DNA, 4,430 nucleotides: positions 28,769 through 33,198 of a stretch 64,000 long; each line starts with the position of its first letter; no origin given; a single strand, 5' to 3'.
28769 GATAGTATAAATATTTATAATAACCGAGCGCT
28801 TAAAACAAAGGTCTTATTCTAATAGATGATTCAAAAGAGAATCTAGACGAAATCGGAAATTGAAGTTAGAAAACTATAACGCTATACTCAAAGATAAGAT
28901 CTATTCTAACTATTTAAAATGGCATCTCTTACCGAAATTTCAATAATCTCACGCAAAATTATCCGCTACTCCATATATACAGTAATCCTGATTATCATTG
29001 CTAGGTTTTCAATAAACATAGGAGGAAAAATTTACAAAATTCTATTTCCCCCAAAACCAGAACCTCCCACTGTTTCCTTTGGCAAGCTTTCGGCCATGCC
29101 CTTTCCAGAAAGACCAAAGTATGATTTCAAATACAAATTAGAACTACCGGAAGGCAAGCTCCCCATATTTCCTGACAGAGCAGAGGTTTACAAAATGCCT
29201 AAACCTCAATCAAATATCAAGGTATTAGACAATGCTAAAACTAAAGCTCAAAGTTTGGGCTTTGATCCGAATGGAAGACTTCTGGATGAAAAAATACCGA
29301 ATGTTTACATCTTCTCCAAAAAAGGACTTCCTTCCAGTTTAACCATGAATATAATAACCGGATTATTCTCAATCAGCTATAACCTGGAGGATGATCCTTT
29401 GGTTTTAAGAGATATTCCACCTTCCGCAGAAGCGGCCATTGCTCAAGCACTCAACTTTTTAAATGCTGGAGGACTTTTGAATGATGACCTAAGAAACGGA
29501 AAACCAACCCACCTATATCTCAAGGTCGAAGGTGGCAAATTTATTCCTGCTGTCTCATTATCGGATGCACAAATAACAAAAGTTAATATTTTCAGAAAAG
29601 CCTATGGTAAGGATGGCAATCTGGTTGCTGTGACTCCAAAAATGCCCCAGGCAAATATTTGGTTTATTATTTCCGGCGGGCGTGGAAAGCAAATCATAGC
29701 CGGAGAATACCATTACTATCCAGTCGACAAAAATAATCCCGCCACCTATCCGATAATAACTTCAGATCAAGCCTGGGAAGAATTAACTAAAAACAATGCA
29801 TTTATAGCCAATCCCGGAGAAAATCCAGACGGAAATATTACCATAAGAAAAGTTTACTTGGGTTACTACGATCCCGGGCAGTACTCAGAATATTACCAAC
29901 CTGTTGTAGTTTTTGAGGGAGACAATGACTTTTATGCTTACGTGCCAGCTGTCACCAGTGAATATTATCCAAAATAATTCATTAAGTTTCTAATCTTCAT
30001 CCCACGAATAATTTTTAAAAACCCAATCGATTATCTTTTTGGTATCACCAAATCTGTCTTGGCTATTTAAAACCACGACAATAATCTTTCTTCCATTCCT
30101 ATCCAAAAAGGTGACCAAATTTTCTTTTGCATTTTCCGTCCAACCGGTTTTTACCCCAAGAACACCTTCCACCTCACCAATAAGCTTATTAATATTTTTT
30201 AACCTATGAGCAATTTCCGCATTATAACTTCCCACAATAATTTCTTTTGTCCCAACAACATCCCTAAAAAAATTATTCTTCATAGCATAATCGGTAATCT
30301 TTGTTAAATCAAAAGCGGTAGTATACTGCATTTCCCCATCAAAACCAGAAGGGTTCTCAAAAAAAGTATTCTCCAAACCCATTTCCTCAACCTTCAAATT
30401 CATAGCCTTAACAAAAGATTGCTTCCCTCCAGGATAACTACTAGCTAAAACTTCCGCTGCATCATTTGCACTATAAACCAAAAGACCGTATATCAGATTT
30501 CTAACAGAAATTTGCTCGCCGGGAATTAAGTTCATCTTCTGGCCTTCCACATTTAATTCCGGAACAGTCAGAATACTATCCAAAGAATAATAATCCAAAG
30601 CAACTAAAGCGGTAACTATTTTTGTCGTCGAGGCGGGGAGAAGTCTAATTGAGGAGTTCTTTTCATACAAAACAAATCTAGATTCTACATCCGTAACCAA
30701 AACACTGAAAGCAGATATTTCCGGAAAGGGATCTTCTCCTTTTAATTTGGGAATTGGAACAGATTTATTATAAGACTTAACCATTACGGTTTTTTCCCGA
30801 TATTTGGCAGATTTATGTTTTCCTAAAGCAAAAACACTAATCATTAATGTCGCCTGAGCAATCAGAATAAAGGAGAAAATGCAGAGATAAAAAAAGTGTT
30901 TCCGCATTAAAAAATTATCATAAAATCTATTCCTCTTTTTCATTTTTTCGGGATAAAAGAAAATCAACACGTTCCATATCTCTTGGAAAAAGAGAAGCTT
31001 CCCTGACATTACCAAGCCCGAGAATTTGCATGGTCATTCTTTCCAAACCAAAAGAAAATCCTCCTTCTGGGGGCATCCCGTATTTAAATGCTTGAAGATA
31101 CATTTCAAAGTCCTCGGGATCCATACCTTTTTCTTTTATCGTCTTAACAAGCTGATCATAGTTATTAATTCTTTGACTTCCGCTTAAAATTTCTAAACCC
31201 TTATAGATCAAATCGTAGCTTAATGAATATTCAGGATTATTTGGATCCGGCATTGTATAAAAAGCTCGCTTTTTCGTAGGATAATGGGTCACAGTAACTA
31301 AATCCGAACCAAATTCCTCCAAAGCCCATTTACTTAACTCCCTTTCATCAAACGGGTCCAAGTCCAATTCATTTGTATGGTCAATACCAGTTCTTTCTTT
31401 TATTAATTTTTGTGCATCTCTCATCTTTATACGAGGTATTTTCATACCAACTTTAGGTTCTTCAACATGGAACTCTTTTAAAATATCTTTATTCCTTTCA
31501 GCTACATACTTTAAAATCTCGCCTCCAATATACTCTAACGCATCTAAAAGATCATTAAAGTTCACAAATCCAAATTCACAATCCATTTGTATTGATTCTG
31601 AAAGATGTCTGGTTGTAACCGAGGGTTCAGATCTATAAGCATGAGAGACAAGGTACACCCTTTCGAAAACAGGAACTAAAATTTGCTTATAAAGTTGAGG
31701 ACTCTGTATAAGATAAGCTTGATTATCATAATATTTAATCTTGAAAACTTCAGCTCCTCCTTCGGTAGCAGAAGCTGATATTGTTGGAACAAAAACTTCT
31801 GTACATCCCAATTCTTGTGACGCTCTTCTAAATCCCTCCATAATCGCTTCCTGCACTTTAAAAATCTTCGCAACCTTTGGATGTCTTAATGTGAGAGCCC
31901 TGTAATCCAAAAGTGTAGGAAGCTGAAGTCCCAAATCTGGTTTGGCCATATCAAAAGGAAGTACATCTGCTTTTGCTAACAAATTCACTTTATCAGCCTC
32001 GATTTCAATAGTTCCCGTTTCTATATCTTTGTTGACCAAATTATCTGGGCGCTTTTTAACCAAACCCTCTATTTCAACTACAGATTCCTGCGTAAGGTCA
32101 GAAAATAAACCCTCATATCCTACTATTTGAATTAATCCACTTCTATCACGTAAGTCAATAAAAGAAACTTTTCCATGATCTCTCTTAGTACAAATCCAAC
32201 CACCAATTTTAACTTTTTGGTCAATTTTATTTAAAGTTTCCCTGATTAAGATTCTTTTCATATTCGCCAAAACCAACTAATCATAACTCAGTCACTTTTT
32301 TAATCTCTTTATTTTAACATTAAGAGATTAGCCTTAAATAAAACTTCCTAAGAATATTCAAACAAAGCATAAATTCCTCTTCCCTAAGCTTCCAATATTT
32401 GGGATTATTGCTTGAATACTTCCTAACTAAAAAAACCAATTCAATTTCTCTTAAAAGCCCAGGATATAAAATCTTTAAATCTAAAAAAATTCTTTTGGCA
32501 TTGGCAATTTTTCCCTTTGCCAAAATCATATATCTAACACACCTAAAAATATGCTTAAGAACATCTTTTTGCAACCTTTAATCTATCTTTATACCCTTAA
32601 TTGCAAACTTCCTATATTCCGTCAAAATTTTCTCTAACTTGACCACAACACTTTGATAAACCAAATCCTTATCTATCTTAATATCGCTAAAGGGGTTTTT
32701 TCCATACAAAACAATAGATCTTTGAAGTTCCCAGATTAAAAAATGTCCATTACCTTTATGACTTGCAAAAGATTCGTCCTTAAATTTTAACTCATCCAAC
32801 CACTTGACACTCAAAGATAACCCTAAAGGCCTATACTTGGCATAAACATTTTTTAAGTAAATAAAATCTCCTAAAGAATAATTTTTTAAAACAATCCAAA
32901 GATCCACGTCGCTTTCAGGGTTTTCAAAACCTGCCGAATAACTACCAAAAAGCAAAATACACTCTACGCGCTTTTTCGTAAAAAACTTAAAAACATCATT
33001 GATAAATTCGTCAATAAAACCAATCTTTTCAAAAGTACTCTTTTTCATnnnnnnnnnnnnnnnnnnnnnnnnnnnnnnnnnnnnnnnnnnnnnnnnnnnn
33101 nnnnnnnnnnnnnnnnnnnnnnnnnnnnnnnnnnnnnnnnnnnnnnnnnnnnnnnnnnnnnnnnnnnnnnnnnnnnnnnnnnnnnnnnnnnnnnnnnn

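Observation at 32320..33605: Compact three-gene operon: P-loop dNK-like kinase, minimal nucleotidyltransferase and a small basic protein, wedged between aspS and rel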

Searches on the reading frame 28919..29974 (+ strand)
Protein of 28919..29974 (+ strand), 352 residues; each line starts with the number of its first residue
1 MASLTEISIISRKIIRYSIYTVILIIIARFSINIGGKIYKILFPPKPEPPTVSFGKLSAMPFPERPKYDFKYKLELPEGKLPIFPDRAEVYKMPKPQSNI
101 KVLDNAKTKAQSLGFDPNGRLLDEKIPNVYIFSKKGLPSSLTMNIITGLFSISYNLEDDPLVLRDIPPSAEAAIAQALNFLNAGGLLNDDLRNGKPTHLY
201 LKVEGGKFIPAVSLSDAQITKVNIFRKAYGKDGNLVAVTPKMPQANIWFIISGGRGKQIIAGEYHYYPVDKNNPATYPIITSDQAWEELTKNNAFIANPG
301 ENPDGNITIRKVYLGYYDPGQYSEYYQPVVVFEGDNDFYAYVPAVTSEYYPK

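Call 62: find_related_loci(query=A7, collection=genome_contigs, flank=10000)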
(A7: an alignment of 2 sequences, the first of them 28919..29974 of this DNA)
Query A7 (352 aa) in genome_contigs; peptide patterns used: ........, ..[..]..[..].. (x = any residue, [..] = any of these).
90 stretches matched a pattern; 11 encode a relative of the query (tblastn E <= 1e-3); 11 distinct loci.
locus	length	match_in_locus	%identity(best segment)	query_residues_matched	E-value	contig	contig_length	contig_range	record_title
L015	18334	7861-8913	58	1-352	1e-133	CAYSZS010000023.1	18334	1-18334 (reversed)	MAG TPA_asm: uncultured Gammaproteobacteria bacterium isolate SRP050083_co1_18 genome assembly, contig: NODE_1216_length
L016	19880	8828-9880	58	1-352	1e-132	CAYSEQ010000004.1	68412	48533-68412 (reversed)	MAG TPA_asm: uncultured Gammaproteobacteria bacterium isolate binchicken_co30_31 genome assembly, contig: NODE_448_lengt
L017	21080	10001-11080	52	1-350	5e-123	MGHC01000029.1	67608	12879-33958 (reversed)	MAG: Candidatus Woesebacteria bacterium RIFCSPLOWO2_01_FULL_39_10 rifcsplowo2_01_scaffold_603, whole genome shotgun sequ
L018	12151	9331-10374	54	1-350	2e-120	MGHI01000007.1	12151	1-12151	MAG: Candidatus Woesebacteria bacterium RIFCSPLOWO2_01_FULL_39_61 rifcsplowo2_01_scaffold_12474, whole genome shotgun se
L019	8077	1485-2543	52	1-350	6e-119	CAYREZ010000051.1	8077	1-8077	MAG TPA_asm: uncultured Gammaproteobacteria bacterium isolate SRP050083_co1_461 genome assembly, contig: NODE_4596_lengt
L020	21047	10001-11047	52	1-352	1e-116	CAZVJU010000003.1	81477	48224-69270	MAG TPA_asm: uncultured Gammaproteobacteria bacterium isolate SRP050083_co3_9 genome assembly, contig: NODE_112_length_8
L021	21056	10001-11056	50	1-352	1e-116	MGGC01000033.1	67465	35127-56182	MAG: Candidatus Woesebacteria bacterium RIFCSPHIGHO2_01_FULL_38_10 rifcsphigho2_01_scaffold_510, whole genome shotgun se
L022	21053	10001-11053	56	1-352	9e-108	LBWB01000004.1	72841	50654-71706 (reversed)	MAG: Candidatus Woesebacteria bacterium GW2011_GWB1_39_12 UT24_C0004, whole genome shotgun sequence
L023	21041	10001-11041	36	1-349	3e-53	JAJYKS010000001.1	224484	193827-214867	MAG: bacterium isolate DBS2-1.bin48 NODE_60_length_224484_cov_4.865045, whole genome shotgun sequence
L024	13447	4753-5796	38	1-352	2e-68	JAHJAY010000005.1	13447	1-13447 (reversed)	MAG: Patescibacteria group bacterium isolate Modern_marine.mb.231 Modern_marine.mb.231_k141_563425, whole genome shotgun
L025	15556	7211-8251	32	1-349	2e-45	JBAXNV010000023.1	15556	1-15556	MAG: bacterium isolate ELA488 MAG488_23, whole genome shotgun sequence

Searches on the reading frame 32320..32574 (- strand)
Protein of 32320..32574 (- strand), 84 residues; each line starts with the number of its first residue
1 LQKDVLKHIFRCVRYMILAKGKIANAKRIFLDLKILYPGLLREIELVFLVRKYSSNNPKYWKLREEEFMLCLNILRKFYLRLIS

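Call 3: search_protein_families(library=pfam, proteins=[window:32320-32574:-], max_evalue=1)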
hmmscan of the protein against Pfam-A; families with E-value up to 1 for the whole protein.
window:32320-32574:- (84 aa): 0 families

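Call 4: search_protein_families(library=ncbifam, proteins=[window:32320-32574:-], max_evalue=1)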
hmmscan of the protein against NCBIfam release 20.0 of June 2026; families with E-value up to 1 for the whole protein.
window:32320-32574:- (84 aa): 0 families

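Call 5: search_protein_families(library=padloc, proteins=[window:32320-32574:-], max_evalue=1)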
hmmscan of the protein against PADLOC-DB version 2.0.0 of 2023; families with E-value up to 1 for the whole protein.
window:32320-32574:- (84 aa): 0 families
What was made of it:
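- Tried and rejected: HEPN partner: no Rx4-6H motif, and no Pfam, NCBIfam or PADLOC hit for the 84-aa ORF (calls 3-5).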

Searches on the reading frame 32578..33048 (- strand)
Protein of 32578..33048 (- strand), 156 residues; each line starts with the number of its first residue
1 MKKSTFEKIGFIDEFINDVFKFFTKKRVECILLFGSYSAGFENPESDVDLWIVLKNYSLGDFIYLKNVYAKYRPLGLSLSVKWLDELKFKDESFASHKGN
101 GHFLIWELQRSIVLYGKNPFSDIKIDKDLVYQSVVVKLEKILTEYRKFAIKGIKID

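Call 3: search_protein_families(library=pfam, proteins=[window:32578-33048:-], max_evalue=1)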
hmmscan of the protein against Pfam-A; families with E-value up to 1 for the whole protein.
window:32578-33048:- (156 aa): 4 families
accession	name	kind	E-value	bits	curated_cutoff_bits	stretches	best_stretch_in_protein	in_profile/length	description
PF18765.7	Polbeta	-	3.9e-08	33.8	26.9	1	21-75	5-58/93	Polymerase beta, Nucleotidyltransferase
PF01909.29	NTP_transf_2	-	3.7e-06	27.7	21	1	24-59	9-45/93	Nucleotidyltransferase domain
PF22600.2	MTPAP-like_central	-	0.00075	20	27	1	24-58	34-69/139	Poly(A) RNA polymerase, mitochondrial-like, central palm domain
PF12633.13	Adenyl_cycl_N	-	0.066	13.6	27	1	24-55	88-119/199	Adenylate cyclase NT domain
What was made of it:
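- On Pol-beta superfamily nucleotidyltransferase (PF18765/PF01909): PF18765 scores 33.8 bits against a cut-off of 26.9, and PF01909 scores 27.7 against 21 (call 3).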

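Call 4: search_protein_families(library=ncbifam, proteins=[window:32578-33048:-], max_evalue=1)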
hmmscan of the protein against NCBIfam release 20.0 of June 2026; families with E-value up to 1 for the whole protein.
window:32578-33048:- (156 aa): 6 families
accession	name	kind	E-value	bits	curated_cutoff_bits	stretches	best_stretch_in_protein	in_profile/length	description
NF047752.1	MntA_antitoxin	equivalog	9.6e-06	25.4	60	1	25-57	4-36/106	type VII toxin-antitoxin system MntA family adenylyltransferase antitoxin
NF051895.1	anti_phage_HalB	equivalog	0.038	13.6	190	1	30-56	1-27/211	anti-phage Hailong system nucleotidyltransferase HalB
NF012212.1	ANT_9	subfamily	0.049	12.9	340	1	23-56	16-49/249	aminoglycoside nucleotidyltransferase ANT(9)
NF006980.0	PRK09450.1-5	equivalog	0.063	11.2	990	1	25-56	89-120/807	class I adenylate cyclase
NF033061.1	ANT_4p_I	equivalog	0.09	12.3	350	1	7-58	10-60/253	ANT(4')-I family aminoglycoside nucleotidyltransferase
NF010309.0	PRK13746.1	subfamily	0.098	12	193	1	17-54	17-54/263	aminoglycoside adenylyltransferase family protein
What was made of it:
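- On ANT-type two-domain nucleotidyltransferases (ANT(9)/AadA/ANT(4')): ANT_9 scores 12.9 bits against a cut-off of 340, and ANT_4p_I scores 12.3 against 350 (call 4).
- On MNT-HEPN (type VII TA): MntA scores 25.4 bits against a cut-off of 60 (call 4).
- On Hailong (HalA/HalB): HalB scores 13.6 bits against a cut-off of 190 (call 4).
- Closest known: MNT-HEPN. Different: The MntA model scores 25 bits against a cut-off of 60, on 33 residues only (call 4).
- Closest known: Hailong HalB oligodeoxyadenylate synthase. Different: The NCBIfam HalB model scores 13.6 bits against a cut-off of 190 (call 4).
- The HalB model scores 13.6 bits against a cut-off of 190 (call 4).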

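Call 5: search_protein_families(library=padloc, proteins=[window:32578-33048:-], max_evalue=1)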
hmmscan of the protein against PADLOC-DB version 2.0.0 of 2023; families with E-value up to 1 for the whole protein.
window:32578-33048:- (156 aa): 9 families
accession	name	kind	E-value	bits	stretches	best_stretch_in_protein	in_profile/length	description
PDLC04903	PDC-S09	-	4.9e-07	28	1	16-56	14-54/108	-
PDLC04906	PDC-S09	-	3.9e-06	25.2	1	23-67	18-65/98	-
PDLC04904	PDC-S09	-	4.2e-05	21.7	1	14-66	11-64/104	-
PDLC04368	PDC-M05A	-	0.00012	20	1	16-63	96-142/201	-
PDLC04902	PDC-S09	-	0.00018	19.8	1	20-58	13-51/97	-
PDLC04907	PDC-S09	-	0.00059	17.9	1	25-57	24-56/114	-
PDLC04901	PDC-S09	-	0.00066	18.4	1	13-60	6-54/126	-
PDLC04369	PDC-M05A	-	0.0028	15.3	1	13-57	89-132/201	-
PDLC04905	PDC-S09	-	0.011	14.1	1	23-66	16-63/101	-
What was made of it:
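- The PADLOC candidate families PDC-S09 and PDC-M05A hit the N-domain (call 5).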
